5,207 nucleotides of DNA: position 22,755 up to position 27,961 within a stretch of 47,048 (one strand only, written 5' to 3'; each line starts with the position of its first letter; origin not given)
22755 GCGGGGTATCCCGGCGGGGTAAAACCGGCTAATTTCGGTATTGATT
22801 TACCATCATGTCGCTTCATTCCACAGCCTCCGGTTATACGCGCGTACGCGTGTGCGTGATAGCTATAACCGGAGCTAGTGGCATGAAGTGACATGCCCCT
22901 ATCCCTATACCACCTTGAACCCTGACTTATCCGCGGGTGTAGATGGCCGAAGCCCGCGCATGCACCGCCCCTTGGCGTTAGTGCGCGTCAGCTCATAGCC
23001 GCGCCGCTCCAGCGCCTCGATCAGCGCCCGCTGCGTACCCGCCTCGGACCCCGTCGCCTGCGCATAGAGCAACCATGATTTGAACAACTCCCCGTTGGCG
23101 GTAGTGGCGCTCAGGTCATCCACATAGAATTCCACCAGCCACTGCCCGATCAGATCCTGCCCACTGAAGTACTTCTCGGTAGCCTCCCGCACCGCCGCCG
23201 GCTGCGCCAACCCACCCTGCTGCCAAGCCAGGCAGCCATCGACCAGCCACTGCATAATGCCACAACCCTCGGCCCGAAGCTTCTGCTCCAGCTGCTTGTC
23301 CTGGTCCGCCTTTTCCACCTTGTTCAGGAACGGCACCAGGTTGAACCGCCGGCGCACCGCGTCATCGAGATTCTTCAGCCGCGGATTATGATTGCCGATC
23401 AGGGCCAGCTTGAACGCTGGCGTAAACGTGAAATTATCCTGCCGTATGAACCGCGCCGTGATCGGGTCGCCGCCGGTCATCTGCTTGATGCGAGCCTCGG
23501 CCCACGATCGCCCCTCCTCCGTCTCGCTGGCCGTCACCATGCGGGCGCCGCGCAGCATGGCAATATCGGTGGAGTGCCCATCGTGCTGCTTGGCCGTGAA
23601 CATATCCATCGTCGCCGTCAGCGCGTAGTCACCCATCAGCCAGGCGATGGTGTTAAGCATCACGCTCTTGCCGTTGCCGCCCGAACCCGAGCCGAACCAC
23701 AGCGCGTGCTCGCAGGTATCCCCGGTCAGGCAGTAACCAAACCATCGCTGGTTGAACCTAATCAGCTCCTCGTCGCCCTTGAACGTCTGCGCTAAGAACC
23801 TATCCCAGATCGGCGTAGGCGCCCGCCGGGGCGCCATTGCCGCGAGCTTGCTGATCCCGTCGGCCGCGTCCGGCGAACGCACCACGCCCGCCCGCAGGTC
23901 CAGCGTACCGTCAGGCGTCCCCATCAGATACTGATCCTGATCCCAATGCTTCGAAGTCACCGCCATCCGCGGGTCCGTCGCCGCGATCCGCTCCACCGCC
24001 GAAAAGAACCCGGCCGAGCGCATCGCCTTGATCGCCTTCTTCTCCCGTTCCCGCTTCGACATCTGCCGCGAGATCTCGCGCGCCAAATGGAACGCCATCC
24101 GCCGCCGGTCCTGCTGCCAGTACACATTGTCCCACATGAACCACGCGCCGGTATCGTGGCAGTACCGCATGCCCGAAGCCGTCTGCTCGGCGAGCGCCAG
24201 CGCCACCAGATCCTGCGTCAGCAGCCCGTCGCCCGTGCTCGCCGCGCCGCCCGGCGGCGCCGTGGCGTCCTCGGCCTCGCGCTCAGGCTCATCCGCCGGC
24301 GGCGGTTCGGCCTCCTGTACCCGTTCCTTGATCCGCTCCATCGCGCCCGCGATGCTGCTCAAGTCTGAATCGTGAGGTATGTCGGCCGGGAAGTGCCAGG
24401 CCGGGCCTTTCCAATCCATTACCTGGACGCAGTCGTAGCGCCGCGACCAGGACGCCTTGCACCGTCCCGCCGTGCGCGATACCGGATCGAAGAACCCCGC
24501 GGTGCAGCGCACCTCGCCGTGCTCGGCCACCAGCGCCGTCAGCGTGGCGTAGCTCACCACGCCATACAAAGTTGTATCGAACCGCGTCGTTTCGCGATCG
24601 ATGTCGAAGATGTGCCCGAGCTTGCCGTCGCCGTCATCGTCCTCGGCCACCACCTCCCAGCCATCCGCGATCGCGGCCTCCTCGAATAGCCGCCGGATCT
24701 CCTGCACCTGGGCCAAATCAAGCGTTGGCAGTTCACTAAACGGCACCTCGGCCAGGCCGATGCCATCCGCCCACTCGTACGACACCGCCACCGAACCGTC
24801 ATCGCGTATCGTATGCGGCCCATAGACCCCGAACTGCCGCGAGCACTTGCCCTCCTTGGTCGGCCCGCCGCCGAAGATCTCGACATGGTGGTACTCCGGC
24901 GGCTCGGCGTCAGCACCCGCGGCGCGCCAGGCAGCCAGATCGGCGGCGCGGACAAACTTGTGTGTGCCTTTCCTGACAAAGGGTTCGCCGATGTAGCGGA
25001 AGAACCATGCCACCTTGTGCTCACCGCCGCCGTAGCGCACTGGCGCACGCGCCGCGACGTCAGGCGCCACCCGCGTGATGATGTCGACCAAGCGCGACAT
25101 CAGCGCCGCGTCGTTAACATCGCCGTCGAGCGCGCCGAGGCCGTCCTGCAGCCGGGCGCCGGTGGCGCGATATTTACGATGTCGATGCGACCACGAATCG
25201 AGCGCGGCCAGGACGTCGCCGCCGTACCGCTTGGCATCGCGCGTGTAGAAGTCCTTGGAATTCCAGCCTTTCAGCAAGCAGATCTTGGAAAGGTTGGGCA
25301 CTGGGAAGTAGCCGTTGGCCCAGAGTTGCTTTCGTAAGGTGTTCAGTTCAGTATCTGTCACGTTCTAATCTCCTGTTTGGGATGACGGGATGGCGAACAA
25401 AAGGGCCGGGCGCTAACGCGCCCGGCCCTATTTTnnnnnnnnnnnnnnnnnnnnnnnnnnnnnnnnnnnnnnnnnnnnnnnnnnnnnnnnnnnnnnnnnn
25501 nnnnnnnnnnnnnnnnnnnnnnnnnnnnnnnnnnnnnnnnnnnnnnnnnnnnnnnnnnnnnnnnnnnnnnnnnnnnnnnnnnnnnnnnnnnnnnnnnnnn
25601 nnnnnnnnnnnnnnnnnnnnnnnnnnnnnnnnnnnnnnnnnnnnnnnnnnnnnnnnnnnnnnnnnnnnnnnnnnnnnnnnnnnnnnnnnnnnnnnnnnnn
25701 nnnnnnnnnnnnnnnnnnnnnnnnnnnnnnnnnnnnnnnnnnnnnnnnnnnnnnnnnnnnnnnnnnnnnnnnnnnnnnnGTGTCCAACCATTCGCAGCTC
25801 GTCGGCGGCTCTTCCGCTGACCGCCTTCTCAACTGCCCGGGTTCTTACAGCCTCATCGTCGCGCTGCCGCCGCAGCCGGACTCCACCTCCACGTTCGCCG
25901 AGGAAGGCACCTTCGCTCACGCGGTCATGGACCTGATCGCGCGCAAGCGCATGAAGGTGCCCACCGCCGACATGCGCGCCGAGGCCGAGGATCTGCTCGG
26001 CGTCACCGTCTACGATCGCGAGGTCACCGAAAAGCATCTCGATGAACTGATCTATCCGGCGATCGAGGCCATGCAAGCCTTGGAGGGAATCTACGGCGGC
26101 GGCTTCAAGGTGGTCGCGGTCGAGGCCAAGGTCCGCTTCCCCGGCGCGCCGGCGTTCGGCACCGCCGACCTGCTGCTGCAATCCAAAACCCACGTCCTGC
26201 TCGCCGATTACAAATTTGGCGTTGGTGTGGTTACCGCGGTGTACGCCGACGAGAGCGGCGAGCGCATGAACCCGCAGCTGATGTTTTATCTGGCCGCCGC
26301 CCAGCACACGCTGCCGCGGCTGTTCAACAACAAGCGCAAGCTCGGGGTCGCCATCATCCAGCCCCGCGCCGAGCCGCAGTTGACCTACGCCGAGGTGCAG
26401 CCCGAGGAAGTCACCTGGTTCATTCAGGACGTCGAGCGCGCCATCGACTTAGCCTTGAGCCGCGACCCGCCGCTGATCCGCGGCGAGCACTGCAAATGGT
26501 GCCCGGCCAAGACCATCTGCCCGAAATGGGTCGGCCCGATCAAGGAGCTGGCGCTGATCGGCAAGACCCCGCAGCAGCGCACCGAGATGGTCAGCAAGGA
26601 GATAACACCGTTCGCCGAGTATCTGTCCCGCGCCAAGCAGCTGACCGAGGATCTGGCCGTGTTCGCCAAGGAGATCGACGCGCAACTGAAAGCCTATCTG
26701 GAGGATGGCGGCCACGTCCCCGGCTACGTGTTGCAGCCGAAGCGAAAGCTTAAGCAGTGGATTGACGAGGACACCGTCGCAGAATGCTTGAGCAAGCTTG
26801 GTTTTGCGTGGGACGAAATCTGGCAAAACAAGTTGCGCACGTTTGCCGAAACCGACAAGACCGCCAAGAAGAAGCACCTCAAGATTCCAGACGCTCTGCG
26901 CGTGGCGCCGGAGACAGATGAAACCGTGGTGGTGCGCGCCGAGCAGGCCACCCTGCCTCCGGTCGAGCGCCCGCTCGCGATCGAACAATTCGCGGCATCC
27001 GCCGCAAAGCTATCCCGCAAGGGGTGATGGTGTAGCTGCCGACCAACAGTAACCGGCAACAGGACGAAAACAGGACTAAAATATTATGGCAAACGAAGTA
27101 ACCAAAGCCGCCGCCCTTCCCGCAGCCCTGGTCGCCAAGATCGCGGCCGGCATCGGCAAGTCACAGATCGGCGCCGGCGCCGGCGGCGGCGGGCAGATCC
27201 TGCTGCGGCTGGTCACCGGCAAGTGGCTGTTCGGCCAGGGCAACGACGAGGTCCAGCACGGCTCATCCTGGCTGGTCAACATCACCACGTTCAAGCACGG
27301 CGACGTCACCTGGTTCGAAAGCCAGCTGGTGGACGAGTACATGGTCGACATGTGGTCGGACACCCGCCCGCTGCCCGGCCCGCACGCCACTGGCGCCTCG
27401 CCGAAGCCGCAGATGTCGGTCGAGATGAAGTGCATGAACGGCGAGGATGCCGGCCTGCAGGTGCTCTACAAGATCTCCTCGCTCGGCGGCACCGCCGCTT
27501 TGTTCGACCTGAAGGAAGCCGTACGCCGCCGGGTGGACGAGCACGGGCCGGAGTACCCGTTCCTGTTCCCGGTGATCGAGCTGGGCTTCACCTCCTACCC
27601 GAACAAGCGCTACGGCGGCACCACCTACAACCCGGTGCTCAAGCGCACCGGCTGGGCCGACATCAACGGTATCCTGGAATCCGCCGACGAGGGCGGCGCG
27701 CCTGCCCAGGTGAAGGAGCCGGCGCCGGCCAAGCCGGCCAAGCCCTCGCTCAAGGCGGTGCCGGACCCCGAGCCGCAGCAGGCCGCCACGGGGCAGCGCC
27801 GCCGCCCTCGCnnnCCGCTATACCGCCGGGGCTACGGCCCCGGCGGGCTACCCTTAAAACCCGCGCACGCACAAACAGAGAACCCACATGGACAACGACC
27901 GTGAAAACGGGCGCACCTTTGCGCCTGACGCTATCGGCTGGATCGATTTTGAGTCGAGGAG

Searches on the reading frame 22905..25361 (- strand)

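Call 11: search_protein_families(library=phrogs, proteins=[window:22905-25361:-], max_evalue=0.00001)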
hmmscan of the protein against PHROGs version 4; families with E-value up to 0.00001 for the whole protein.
window:22905-25361:- (818 aa): 9 families
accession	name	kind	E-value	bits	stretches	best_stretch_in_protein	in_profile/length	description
phrog_6088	-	DNA, RNA and nucleotide metabolism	8.8e-115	385.8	1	358-808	310-765/772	DNA primase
phrog_2478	-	DNA, RNA and nucleotide metabolism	1.7e-105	354.9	1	347-805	373-839/854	DNA polymerase/primase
phrog_1156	-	DNA, RNA and nucleotide metabolism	3.1e-97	328.1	1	10-812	17-831/855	DNA primase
phrog_1829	-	DNA, RNA and nucleotide metabolism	3.8e-85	287.6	1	395-808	338-757/772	DNA primase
phrog_1883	-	DNA, RNA and nucleotide metabolism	4.6e-63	214.7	1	440-805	379-746/756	DNA helicase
phrog_16950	-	DNA, RNA and nucleotide metabolism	6.5e-60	203.9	1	396-798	379-820/843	DNA primase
phrog_864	-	DNA, RNA and nucleotide metabolism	1.3e-52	180.5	1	335-807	173-626/1064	DNA primase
phrog_7601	-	unknown function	4.9e-30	105.9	1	551-808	20-273/289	-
phrog_24712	-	unknown function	2.7e-07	29.8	1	507-682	429-599/801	-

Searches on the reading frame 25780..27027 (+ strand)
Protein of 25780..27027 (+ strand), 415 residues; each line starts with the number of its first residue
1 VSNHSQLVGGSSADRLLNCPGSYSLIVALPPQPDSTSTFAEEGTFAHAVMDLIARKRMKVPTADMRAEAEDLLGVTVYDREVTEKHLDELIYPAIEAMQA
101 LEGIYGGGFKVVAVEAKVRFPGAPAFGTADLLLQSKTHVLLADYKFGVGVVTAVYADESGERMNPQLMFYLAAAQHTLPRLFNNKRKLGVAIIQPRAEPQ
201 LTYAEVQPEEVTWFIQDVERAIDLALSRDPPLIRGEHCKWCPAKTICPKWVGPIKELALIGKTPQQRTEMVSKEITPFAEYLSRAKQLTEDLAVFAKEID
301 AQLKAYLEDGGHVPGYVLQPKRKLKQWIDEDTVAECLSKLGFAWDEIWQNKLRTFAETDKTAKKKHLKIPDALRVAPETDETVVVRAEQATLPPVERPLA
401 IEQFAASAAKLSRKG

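Call 12: search_protein_families(library=phrogs, proteins=[window:25780-27027:+], max_evalue=0.00001)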
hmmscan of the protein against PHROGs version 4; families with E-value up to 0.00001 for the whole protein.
window:25780-27027:+ (415 aa): 1 family
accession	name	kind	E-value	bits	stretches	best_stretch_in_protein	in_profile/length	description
phrog_69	-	DNA, RNA and nucleotide metabolism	3.8e-52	178.9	1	5-386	87-458/501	exonuclease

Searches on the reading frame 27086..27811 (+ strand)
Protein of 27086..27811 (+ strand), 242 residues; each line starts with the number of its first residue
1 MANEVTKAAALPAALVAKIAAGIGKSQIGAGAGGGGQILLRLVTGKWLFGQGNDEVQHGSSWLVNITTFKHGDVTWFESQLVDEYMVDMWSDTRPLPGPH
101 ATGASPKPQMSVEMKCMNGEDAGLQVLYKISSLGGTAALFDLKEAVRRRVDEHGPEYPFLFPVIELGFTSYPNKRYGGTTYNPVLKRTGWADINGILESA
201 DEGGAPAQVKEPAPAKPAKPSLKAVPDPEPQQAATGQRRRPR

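Call 55: search_protein_families(library=pfam, proteins=[window:27086-27811:+], max_evalue=0.01)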
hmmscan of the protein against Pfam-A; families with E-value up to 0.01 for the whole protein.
window:27086-27811:+ (242 aa): 0 families

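Call 75: search_protein_families(library=phrogs, proteins=[window:27086-27811:+], max_evalue=0.01)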
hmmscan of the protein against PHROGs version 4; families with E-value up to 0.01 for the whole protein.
window:27086-27811:+ (242 aa): 1 family
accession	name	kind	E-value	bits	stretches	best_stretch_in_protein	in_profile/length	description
phrog_9528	-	DNA, RNA and nucleotide metabolism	1.3e-16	62.2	1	3-238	2-242/339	nucleotidyltransferase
